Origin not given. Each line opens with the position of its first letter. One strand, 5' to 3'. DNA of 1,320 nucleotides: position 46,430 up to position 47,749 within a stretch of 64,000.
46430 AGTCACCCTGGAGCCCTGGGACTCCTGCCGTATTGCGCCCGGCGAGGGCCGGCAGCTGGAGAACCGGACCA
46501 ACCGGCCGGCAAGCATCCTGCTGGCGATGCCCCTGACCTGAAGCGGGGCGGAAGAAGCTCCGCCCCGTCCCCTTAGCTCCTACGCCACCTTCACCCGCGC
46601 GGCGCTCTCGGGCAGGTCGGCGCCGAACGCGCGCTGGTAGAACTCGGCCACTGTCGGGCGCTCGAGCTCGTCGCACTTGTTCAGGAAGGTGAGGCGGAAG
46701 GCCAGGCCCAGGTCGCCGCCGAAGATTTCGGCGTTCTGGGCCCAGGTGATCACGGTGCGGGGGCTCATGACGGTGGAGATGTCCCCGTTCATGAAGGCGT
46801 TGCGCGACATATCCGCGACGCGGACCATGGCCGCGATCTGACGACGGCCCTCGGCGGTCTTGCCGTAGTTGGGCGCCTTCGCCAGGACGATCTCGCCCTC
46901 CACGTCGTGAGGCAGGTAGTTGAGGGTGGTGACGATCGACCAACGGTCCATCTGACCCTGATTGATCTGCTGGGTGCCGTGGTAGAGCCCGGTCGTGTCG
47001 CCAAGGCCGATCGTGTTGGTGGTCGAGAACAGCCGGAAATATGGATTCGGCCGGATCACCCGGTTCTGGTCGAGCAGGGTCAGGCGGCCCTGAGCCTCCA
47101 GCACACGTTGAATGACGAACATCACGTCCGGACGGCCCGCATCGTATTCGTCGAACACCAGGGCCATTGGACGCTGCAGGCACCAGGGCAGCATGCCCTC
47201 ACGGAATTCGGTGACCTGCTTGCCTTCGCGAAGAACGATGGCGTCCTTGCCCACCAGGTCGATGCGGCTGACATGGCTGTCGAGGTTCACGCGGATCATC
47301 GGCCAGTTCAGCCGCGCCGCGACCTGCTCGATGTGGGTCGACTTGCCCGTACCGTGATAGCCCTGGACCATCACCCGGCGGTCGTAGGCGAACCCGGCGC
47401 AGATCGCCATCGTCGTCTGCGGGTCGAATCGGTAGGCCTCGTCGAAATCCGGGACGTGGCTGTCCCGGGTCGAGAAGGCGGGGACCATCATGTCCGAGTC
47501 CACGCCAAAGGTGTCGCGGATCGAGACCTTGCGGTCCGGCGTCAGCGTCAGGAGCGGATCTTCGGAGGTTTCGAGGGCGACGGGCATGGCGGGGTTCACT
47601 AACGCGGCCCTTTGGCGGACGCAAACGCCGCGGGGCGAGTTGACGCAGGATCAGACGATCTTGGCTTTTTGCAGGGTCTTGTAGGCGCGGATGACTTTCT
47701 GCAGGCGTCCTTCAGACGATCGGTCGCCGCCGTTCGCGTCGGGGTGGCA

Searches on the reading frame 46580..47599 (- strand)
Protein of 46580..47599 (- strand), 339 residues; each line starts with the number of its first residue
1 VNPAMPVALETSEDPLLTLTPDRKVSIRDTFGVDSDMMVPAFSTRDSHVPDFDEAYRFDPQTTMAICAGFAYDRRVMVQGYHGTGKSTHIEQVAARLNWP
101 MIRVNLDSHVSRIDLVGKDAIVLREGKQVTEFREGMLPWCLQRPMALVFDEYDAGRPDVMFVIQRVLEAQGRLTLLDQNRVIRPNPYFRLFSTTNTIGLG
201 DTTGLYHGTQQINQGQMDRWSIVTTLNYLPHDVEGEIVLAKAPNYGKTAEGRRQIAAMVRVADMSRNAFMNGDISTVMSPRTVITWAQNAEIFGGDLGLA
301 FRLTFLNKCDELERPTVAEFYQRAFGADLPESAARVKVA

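Call 3: search_protein_families(library=pfam, proteins=[window:46580-47599:-])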
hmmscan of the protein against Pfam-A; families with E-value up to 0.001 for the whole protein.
window:46580-47599:- (339 aa): 3 families
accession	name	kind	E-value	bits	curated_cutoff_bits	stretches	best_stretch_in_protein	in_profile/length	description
PF12556.13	CobS_N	-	2.6e-16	59.4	22.2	1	18-49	3-34/34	Cobaltochelatase CobS subunit N terminal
PF07728.20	AAA_5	-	5.9e-10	39.7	22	1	76-198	2-125/139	AAA domain (dynein-related subfamily)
PF00004.35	AAA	-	0.00067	20.5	21.2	0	77-154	2-68/131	ATPase family associated with various cellular activities (AAA)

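Call 4: search_protein_families(library=ncbifam, proteins=[window:46580-47599:-])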
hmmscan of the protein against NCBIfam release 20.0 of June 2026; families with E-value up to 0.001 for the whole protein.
window:46580-47599:- (339 aa): 3 families
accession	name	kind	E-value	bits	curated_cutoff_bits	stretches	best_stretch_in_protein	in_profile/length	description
TIGR01650.1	PD_CobS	equivalog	4.6e-202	670.2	558.55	1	13-337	4-327/327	cobaltochelatase subunit CobS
TIGR02640.1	gas_vesic_GvpN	equivalog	5.2e-09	36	266.8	1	73-280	21-233/262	gas vesicle protein GvpN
NF042959.1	IteA_antiphage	equivalog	3.5e-06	26.4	510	1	68-154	120-194/367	anti-phage ATPase IteA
